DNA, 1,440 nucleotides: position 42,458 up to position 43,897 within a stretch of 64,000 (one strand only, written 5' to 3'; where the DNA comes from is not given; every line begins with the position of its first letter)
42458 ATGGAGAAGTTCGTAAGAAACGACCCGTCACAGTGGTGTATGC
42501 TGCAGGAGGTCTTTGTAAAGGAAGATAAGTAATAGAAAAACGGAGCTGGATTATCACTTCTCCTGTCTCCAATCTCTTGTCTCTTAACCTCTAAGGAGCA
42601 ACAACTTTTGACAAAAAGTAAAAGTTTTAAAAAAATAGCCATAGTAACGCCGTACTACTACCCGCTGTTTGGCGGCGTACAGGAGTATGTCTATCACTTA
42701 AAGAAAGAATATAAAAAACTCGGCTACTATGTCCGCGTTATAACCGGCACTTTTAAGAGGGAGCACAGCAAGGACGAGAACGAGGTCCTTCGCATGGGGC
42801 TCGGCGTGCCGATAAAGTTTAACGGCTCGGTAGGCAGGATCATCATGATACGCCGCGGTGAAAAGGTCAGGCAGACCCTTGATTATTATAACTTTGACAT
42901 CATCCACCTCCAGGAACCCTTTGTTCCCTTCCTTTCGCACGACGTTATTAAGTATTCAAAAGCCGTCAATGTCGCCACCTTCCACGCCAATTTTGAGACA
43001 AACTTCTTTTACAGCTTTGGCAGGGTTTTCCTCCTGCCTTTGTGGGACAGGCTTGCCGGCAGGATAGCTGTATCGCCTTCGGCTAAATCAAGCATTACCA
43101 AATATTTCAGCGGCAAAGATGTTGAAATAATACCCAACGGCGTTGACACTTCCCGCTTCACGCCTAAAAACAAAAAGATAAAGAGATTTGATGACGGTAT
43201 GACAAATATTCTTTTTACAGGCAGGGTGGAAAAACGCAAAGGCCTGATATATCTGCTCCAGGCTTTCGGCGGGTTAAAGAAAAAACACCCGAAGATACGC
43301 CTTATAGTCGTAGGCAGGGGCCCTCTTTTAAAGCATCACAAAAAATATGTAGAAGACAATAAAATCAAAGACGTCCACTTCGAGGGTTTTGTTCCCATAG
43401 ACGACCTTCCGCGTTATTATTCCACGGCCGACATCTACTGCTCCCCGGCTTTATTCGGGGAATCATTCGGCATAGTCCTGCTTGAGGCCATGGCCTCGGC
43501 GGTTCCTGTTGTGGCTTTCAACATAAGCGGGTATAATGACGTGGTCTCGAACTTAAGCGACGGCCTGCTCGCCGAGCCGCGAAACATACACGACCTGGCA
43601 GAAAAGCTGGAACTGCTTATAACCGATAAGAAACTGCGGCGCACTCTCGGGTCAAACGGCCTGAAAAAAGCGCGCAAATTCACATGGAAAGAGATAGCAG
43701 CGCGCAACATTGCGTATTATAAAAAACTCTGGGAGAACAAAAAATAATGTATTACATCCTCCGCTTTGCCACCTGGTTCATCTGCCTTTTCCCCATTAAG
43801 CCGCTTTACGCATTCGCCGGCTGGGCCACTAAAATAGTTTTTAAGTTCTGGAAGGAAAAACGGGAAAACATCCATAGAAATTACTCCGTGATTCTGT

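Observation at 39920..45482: Mycobacterium-like phosphatidylinositol-mannoside (PIM) glycolipid cluster in a Gram-negative-type genome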

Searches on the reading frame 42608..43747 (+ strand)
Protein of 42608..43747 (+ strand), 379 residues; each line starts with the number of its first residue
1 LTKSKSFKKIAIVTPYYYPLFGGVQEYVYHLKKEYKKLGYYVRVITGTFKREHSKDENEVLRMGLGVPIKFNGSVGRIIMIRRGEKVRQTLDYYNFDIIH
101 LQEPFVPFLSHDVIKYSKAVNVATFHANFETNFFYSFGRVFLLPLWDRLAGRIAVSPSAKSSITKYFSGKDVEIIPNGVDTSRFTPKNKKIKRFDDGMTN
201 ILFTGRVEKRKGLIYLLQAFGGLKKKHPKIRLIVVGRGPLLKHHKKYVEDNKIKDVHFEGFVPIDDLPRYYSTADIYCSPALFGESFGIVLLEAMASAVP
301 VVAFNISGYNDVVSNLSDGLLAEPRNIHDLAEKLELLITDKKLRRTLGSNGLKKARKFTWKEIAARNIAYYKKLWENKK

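Call 3: search_protein_families(library=pfam, proteins=[window:42608-43747:+], max_evalue=0.01)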
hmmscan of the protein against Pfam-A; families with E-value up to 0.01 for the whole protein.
window:42608-43747:+ (379 aa): 6 families
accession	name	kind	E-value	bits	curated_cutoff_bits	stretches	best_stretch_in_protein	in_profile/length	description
PF00534.26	Glycos_transf_1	-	1.8e-42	145.2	26.4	1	186-353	3-171/172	Glycosyl transferases group 1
PF13692.12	Glyco_trans_1_4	-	2.7e-34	118.9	27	1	200-340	3-142/142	Glycosyl transferases group 1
PF13439.12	Glyco_transf_4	-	1.2e-21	77.9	28.5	1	21-183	1-170/170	Glycosyltransferase Family 4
PF13524.12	Glyco_trans_1_2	-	6e-08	33.2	25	1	225-365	10-140/144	Glycosyl transferase-like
PF20706.3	GT4-conflict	-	1.7e-05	24.5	26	1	168-316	170-323/385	Family 4 Glycosyltransferase in conflict systems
PF13579.12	Glyco_trans_4_4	-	3.6e-05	24.6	29.7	1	22-165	1-144/158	Glycosyl transferase 4-like domain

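Call 4: search_protein_families(library=ncbifam, proteins=[window:42608-43747:+], max_evalue=0.01)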
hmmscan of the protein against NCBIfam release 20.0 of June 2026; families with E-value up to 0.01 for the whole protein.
window:42608-43747:+ (379 aa): 36 families (the best 25 are shown)
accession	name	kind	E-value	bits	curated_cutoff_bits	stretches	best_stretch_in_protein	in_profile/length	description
TIGR04047.1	MSMEG_0565_glyc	hypoth_equivalog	2.4e-31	109.1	259.85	1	152-372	142-372/373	MSMEG_0565 family glycosyltransferase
TIGR02149.1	glgA_Coryne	subfamily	6e-27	94.8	302.4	1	153-374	149-390/391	glycogen synthase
TIGR03449.1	mycothiol_MshA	equivalog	9.8e-27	93.9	462.5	1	169-374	187-403/406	D-inositol-3-phosphate glycosyltransferase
TIGR03999.1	thiol_BshA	equivalog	1.4e-25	90.1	273.7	1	154-374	150-373/375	N-acetyl-alpha-D-glucosaminyl L-malate synthase BshA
NF049988.1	MGlcDAGSynMgs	equivalog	2.7e-25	89.6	400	1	9-377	2-390/398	alpha-monoglucosyldiacylglycerol synthase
TIGR03088.1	stp2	hypoth_equivalog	8.1e-25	87.6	409.05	1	169-373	159-372/374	TIGR03088 family PEP-CTERM/XrtA system glycosyltransferase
NF041876.1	EPS_EpsE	equivalog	3.1e-24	85.9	400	1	170-359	186-381/389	exopolysaccharide biosynthesis GT4 family glycosyltransferase EpsE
NF053513.1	Gtran_IagA_BgsA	equivalog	3.1e-22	79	460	1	140-375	97-332/333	LTA glycolipid anchor biosynthesis glycosyltransferase, IagA/BgsA family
TIGR04063.1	stp3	hypoth_equivalog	1.9e-21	76.4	442.05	1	166-374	176-395/397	TIGR04063 family PEP-CTERM/XrtA system glycosyltransferase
NF012028.0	PRK15484.1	subfamily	3.1e-21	75.9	618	1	160-366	151-370/380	lipopolysaccharide N-acetylglucosaminyltransferase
NF053787.1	GlcN_PG_synth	equivalog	1.8e-20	73.1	480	1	9-374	2-359/361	N-acetylglucosaminyl phosphatidylglycerol synthase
NF038295.1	EPS_HpsP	equivalog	2.4e-20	72.9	550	1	168-374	175-387/388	hormogonium polysaccharide biosynthesis glycosyltransferase HpsP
NF038298.1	EPS_HpsO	equivalog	7.9e-20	71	575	1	170-374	168-387/388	hormogonium polysaccharide biosynthesis glycosyltransferase HpsO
NF041010.1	glycosy_Agl16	equivalog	6e-19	68.1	575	2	151-374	136-351/352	glycosylation protein Agl16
TIGR04157.1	glyco_rSAM_CFB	subfamily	1.4e-18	67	400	1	172-329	195-355/406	TIGR04157 family glycosyltransferase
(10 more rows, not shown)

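Call 6: search_solved_structures(query=window:42608-43747:+, max_evalue=1e-10)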
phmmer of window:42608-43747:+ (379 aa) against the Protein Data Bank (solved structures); distinct sequences matched with E-value up to 1e-10: 16.
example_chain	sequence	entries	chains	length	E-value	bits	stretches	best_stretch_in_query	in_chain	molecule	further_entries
2gej_A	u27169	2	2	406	6.4e-44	153.8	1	6-372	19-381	PHOSPHATIDYLINOSITOL MANNOSYLTRANSFERASE (PimA)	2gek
4n9w_A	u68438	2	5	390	1.1e-43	153.1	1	9-372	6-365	GDP-mannose-dependent alpha-(1-2)-phosphatidylinositol mannosyltransferase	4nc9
7qsg_A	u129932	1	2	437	3.7e-18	69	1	151-373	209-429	D-inositol 3-phosphate glycosyltransferase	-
5i45_A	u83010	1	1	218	4e-18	68.9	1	177-353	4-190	Glycosyl transferases group 1 family protein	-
3c4q_A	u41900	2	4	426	4.7e-17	65.4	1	167-372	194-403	Predicted glycosyltransferases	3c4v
3c48_A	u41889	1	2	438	5e-17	65.3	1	167-372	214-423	Predicted glycosyltransferases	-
7mi0_A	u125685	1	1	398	1.3e-16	64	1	3-375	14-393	Glycosyltransferase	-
6kih_A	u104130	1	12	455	1.3e-16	64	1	154-375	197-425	Tll1590 protein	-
8dvz_A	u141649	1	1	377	1.1e-14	57.6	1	172-374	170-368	N, N'-diacetylbacillosaminyl-diphospho-undecaprenol alpha-1,3-N-acetylgalactosaminyltransf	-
3oka_A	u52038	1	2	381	3.1e-14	56.1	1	170-362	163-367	GDP-mannose-dependent alpha-(1-6)-phosphatidylinositol monomannoside mannosyltransferase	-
3okc_A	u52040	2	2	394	3.4e-14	56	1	170-362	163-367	GDP-mannose-dependent alpha-(1-6)-phosphatidylinositol monomannoside mannosyltransferase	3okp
8dqd_A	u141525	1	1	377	7.6e-14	54.9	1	172-374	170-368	N, N'-diacetylbacillosaminyl-diphospho-undecaprenol alpha-1,3-N-acetylgalactosaminyltransf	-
8dvw_A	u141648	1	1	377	2.5e-13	53.2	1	172-374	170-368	N, N'-diacetylbacillosaminyl-diphospho-undecaprenol alpha-1,3-N-acetylgalactosaminyltransf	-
2bis_A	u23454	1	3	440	1.1e-11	47.7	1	162-371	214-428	GLGA GLYCOGEN SYNTHASE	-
3fro_A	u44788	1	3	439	1.3e-11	47.6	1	162-371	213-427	GlgA glycogen synthase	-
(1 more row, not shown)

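Call 9: find_encoding_contigs(protein=window:42608-43747:+, flank=10000, max_places=6)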
Protein window:42608-43747:+ (379 aa): no gene with exactly this product is on record in the collection.

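Call 10: find_homologous_proteins(query=window:42608-43747:+, max_evalue=1e-20)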
Query window:42608-43747:+ (379 aa): 7929 proteins with E <= 1e-20 among 8000 candidates; the best 120 are listed.
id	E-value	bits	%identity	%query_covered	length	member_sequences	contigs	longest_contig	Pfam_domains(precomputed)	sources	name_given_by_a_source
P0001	9.4e-253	856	100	100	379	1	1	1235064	PF00534.27,PF13524.13,PF13439.13,PF20706.4,PF13692.13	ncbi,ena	-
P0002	7.7e-199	679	81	98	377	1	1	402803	PF00534.27,PF13439.13,PF13692.13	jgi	jgi:phosphatidylinositol alpha-mannosyltransferase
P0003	7.3e-196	669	81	99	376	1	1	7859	PF00534.27,PF13579.13,PF13524.13,PF13439.13,PF13692.13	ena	-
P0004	4.1e-190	650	77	100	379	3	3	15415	PF00534.27,PF13579.13,PF13524.13,PF13439.13,PF13692.13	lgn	-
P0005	2.6e-181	621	72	99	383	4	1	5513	PF00534.27,PF13579.13,PF13524.13,PF13439.13,PF20706.4,PF13692.13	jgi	jgi:phosphatidyl-myo-inositol alpha-mannosyltransferase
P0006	3.6e-180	617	73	98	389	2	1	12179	PF00534.27,PF13524.13,PF13439.13,PF20706.4,PF13692.13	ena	-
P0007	9.5e-179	612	71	99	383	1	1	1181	PF00534.27,PF13524.13,PF13439.13,PF20706.4,PF13692.13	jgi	jgi:phosphatidylinositol alpha-mannosyltransferase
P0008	6.1e-178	610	72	98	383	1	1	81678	PF00534.27,PF13524.13,PF13439.13,PF13692.13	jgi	jgi:phosphatidylinositol alpha-mannosyltransferase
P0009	1.8e-177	608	71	98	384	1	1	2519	PF00534.27,PF13524.13,PF13439.13,PF20706.4,PF13692.13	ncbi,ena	-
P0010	2.6e-174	598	70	99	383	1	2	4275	PF00534.27,PF13524.13,PF13439.13,PF20706.4,PF13692.13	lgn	-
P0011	7.0e-174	596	71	99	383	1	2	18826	PF00534.27,PF13524.13,PF13439.13,PF20706.4,PF13692.13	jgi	jgi:phosphatidylinositol alpha-mannosyltransferase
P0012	2.7e-173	595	71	98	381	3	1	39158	PF00534.27,PF13524.13,PF13439.13,PF13692.13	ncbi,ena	-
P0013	2.8e-173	594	69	99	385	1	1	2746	PF00534.27,PF13524.13,PF13439.13,PF20706.4,PF13692.13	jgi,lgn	jgi:phosphatidylinositol alpha-mannosyltransferase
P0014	5.8e-173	593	72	97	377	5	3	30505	PF00534.27,PF13524.13,PF13439.13,PF13692.13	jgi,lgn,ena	-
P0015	1.6e-172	592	69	98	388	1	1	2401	PF00534.27,PF13524.13,PF13439.13,PF13692.13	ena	-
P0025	1.4e-166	572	66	98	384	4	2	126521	PF00534.27,PF13439.13,PF20706.4,PF13692.13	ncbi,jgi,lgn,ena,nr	ncbi:MAG: hypothetical protein CVV21_10580 [Candidatus Goldiibacteriota bacterium HGW-Goldbacteria-1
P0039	1.8e-162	559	66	100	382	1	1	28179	PF00534.27,PF13579.13,PF13524.13,PF13439.13,PF20706.4,PF13692.13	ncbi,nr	ncbi:MAG: glycosyltransferase family 4 protein [Spirochaetia bacterium]|nr:glycosyltransferase famil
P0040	4.2e-162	558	67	99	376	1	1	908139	PF00534.27,PF13524.13,PF13439.13,PF13692.13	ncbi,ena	-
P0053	8.6e-96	339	46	98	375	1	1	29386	PF00534.27,PF13524.13,PF13439.13,PF13692.13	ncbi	ncbi:MAG: glycosyltransferase family 4 protein [bacterium]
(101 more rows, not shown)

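Call 11: find_encoding_contigs(protein=P0001, flank=10000, max_places=3)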
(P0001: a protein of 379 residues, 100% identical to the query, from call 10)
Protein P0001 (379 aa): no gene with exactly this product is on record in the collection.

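Call 15: find_related_loci(query=A1, collection=genome_contigs, flank=8000)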
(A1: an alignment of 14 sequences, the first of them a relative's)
Query A1 (379 aa) in genome_contigs; peptide patterns used: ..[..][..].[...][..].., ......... (x = any residue, [..] = any of these).
600 stretches matched a pattern (row limit reached: there are more); 597 encode a relative of the query (tblastn E <= 1e-3); the best 80 are kept; 80 distinct loci.
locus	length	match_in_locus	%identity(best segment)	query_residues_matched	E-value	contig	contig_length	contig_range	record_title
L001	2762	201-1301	43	9-373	5e-99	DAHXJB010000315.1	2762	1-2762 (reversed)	MAG TPA_asm: Chloroflexota bacterium isolate clean1545 k141_717471, whole genome shotgun sequence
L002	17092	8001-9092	46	9-374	1e-92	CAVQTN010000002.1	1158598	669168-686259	MAG: uncultured Chloroflexia bacterium isolate MFD07737.bin.1.43 genome assembly, contig: contig_13420, whole genome sho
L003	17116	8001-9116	43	1-374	5e-92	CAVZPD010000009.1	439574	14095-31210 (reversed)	MAG: uncultured Chloroflexia bacterium isolate MFD05684.bin.1.297 genome assembly, contig: contig_17277, whole genome sh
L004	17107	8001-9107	42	9-377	6e-92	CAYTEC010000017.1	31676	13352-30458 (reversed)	MAG TPA_asm: uncultured Dehalococcoidia bacterium isolate SRP308112_co1_438 genome assembly, contig: NODE_1815_length_31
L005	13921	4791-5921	40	9-379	1e-91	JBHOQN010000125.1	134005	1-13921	MAG: Ktedonobacteraceae bacterium isolate A0_13 coassembly_Ak141_331591, whole genome shotgun sequence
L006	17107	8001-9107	43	9-378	2e-90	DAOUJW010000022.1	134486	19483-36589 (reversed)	MAG TPA_asm: Dehalococcoidia bacterium isolate S34_281 k113_1328175, whole genome shotgun sequence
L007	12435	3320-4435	43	10-379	1e-89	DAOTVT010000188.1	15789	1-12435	MAG TPA_asm: Anaerolineae bacterium isolate H111_75 k127_1935512, whole genome shotgun sequence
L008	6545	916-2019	41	9-377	8e-90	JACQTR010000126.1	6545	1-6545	MAG: Chloroflexi bacterium isolate NC_groundwater_1416_Ag_S-0.65um_53_17 S_p65_S5_coassembly_k141_3044945, whole genome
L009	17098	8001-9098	42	9-373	3e-89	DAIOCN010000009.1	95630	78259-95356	MAG TPA_asm: Candidatus Dormiibacterota bacterium isolate CTOTU41423 NODE_117_length_95630_cov_20.544714, whole genome s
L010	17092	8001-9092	43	9-373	2e-89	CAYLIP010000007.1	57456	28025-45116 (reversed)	MAG TPA_asm: uncultured Actinomycetes bacterium isolate SRP272529_co1_245 genome assembly, contig: NODE_612_length_57456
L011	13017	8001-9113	42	9-378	3e-89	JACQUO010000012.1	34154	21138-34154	MAG: Chloroflexi bacterium isolate NC_groundwater_1439_Ag_S-0.65um_65_67 S_p65_S5_coassembly_k141_2104903, whole genome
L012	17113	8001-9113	43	2-374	4e-89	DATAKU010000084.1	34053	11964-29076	MAG TPA_asm: Candidatus Limnocylindria bacterium isolate SMAG_U6946 k141_358792, whole genome shotgun sequence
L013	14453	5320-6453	43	5-379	2e-89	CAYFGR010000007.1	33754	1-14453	MAG TPA_asm: uncultured Dehalococcoidales bacterium isolate ERP003628_co1_264 genome assembly, contig: NODE_376_length_3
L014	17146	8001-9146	43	1-379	5e-89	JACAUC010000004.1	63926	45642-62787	MAG: Candidatus Chloroheliaceae bacterium isolate L227-5C MAG2_4, whole genome shotgun sequence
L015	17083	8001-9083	43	9-371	1e-88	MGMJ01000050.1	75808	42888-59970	MAG: Chloroflexi bacterium GWC2_73_18 gwc2_scaffold_2354, whole genome shotgun sequence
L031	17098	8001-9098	41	9-374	2e-86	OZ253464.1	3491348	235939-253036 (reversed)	MAG: Dehalococcoidia bacterium isolate 46fc19e4-21ec-456c-a3f8-cdded5cd59b1 genome assembly, chromosome: 1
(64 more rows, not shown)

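Call 27: search_solved_structures(query=window:42608-43747:+, max_evalue=1e-30, show_alignments=1)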
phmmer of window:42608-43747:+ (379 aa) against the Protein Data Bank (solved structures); distinct sequences matched with E-value up to 1e-30: 2.
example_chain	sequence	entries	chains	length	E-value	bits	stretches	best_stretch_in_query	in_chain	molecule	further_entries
2gej_A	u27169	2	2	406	6.4e-44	153.8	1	6-372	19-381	PHOSPHATIDYLINOSITOL MANNOSYLTRANSFERASE (PimA)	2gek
4n9w_A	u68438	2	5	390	1.1e-43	153.1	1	9-372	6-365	GDP-mannose-dependent alpha-(1-2)-phosphatidylinositol mannosyltransferase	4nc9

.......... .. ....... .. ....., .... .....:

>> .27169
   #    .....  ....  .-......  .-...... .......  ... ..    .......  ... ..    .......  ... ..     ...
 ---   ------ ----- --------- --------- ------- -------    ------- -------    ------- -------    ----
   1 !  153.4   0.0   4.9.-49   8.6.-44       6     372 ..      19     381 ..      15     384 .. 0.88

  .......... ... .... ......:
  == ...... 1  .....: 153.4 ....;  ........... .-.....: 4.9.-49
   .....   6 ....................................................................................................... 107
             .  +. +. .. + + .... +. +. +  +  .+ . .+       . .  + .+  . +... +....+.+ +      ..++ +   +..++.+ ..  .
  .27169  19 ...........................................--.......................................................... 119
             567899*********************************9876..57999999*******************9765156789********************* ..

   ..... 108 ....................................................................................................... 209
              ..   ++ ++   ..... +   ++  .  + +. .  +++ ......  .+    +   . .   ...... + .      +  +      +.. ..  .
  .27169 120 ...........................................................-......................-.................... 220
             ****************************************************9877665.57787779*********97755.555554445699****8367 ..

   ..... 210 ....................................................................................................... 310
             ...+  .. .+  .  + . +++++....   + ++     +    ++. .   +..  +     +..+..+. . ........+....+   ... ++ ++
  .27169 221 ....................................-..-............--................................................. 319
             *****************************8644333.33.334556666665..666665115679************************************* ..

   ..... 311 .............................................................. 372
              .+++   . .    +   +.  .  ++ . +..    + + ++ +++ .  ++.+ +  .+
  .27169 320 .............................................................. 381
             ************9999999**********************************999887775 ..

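Call 31: find_encoding_contigs(protein=P0025, flank=8000, max_places=1)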
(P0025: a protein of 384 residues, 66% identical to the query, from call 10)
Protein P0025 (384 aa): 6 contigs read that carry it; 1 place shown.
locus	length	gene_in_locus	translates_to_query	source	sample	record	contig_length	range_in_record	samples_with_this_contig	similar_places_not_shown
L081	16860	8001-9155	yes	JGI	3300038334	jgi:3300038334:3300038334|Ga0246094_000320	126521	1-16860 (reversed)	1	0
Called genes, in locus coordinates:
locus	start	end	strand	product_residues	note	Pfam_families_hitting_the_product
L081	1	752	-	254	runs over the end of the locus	PF01569:PAP2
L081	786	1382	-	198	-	PF01467:CTP_transf_like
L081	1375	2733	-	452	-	PF00171:Aldedh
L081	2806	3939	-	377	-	PF04055:Radical_SAM, PF06969:HemN_C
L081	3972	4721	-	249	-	PF10502:Peptidase_S26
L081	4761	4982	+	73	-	-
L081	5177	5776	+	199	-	PF01066:CDP-OH_P_transf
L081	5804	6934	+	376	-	PF01658:Inos-1-P_synth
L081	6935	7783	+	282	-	PF03279:Lip_A_acyltrans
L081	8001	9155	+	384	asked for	PF13439:Glyco_transf_4, PF20706:GT4-conflict, PF00534:Glycos_transf_1, PF13692:Glyco_trans_1_4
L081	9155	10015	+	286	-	PF03279:Lip_A_acyltrans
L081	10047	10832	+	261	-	PF02811:PHP (weak), PF13263:PHP_C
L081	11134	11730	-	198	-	-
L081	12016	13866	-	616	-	PF17297:PEPCK_N, PF01293:PEPCK_ATP, PF00821:PEPCK_GTP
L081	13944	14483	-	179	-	PF00484:Pro_CA (weak)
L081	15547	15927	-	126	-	PF10057:MpsC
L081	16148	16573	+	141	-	PF00011:HSP20, PF17886:ArsA_HSP20 (weak)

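Call 32: find_encoding_contigs(protein=P0039, flank=8000, max_places=1)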
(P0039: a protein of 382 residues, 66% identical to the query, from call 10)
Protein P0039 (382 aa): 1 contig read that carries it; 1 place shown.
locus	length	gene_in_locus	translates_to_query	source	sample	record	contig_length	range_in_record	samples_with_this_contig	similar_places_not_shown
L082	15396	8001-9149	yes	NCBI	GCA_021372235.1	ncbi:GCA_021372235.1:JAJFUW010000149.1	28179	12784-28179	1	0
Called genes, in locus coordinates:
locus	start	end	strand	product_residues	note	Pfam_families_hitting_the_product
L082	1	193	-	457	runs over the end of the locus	PF25021:TEN_NHL (faint), PF17170:DUF5128 (faint), PF01436:NHL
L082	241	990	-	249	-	PF01569:PAP2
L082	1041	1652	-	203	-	PF01467:CTP_transf_like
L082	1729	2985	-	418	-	PF00171:Aldedh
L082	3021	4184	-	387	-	PF04055:Radical_SAM, PF06969:HemN_C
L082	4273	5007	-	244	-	PF10502:Peptidase_S26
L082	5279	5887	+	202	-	PF01066:CDP-OH_P_transf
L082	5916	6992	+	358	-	PF01658:Inos-1-P_synth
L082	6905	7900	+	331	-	PF03279:Lip_A_acyltrans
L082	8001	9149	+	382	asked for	PF13439:Glyco_transf_4, PF13579:Glyco_trans_4_4, PF20706:GT4-conflict (weak), PF00534:Glycos_transf_1, PF13692:Glyco_trans_1_4, PF13524:Glyco_trans_1_2 (weak)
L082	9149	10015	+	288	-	PF03279:Lip_A_acyltrans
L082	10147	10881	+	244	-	PF02811:PHP (weak), PF13263:PHP_C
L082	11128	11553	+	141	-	PF00011:HSP20, PF17886:ArsA_HSP20 (weak)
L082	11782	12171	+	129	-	PF08899:DUF1844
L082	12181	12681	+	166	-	PF00149:Metallophos (weak), PF12850:Metallophos_2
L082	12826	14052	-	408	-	PF01136:Peptidase_U32, PF16325:Peptidase_U32_C (weak)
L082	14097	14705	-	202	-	PF21176:RecR_HhH, PF02132:RecR_ZnF (weak), PF01751:Toprim (weak), PF13662:Toprim_4, PF21175:RecR_C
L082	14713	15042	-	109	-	PF02575:YbaB_DNA_bd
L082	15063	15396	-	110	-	?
